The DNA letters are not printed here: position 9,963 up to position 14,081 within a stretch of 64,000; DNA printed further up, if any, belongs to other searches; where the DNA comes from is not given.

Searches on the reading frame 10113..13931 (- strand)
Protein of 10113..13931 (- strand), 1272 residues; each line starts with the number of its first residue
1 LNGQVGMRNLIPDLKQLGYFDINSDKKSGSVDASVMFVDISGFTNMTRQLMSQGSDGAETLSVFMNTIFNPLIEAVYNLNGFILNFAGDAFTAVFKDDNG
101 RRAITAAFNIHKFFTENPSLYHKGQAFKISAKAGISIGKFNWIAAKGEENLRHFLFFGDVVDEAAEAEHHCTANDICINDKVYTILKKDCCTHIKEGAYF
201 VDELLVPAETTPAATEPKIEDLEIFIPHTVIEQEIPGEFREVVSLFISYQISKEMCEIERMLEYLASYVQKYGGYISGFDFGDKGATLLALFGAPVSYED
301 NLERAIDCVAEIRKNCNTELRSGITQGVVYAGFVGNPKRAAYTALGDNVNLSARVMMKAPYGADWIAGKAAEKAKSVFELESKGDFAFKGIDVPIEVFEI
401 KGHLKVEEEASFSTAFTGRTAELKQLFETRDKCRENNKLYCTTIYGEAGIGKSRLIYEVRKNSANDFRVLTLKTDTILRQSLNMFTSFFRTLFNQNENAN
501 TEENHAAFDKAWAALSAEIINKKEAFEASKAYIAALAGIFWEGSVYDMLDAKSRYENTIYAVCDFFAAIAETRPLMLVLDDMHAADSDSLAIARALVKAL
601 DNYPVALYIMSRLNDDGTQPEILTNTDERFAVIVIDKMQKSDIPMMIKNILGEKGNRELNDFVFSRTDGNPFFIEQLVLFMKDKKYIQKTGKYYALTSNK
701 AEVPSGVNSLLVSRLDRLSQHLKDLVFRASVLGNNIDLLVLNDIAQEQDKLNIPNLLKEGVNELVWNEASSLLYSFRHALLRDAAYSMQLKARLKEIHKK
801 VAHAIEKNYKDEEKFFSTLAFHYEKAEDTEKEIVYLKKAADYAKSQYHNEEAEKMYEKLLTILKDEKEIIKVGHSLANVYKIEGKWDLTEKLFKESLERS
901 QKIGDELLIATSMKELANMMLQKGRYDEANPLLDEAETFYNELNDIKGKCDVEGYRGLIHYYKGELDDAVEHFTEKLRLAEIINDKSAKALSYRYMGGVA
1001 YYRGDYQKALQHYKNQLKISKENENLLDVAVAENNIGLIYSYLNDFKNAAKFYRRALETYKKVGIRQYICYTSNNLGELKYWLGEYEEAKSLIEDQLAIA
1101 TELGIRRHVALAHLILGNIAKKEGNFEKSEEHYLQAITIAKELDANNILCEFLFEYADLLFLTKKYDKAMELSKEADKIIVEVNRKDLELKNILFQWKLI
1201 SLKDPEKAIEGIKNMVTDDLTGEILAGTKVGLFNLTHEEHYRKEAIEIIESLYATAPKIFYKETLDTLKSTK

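Call 50: search_protein_families(library=pfam, proteins=[window:10113-13931:-], max_evalue=0.00001)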
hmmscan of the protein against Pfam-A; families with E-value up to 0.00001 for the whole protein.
window:10113-13931:- (1272 aa): 11 families
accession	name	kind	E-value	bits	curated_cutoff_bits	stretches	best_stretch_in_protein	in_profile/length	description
PF13424.12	TPR_12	-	1.4e-37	128.2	30.1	4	991-1062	4-77/77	Tetratricopeptide repeat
PF13176.12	TPR_7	-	1.5e-18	65.7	27.9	0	1035-1064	4-33/36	Tetratricopeptide repeat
PF07719.23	TPR_2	-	9.8e-18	63.2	27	0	1110-1141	1-32/34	Tetratricopeptide repeat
PF00515.34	TPR_1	-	1.4e-17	63.1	27.8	0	1030-1058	1-29/34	Tetratricopeptide repeat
PF13191.12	AAA_16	-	1.7e-17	64.8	32.6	1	416-605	2-164/167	AAA ATPase domain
PF13374.12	TPR_10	-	5.3e-17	61.7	27.5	0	1034-1063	6-35/42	Tetratricopeptide repeat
PF00211.25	Guanylate_cyc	-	4.4e-14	52.9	21.9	1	32-193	8-162/183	Adenylate and Guanylate cyclase catalytic domain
PF17874.7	TPR_MalT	-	1e-13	51.7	45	0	955-1061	6-111/336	MalT-like TPR region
PF13432.12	TPR_16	-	2.1e-07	31.7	32.7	0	957-1014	4-55/65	Tetratricopeptide repeat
PF13181.12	TPR_8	-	2.8e-06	27.5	25.7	0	1034-1058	5-29/34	Tetratricopeptide repeat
PF13428.12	TPR_14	-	4e-06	27.4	23.5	0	915-937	6-28/44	Tetratricopeptide repeat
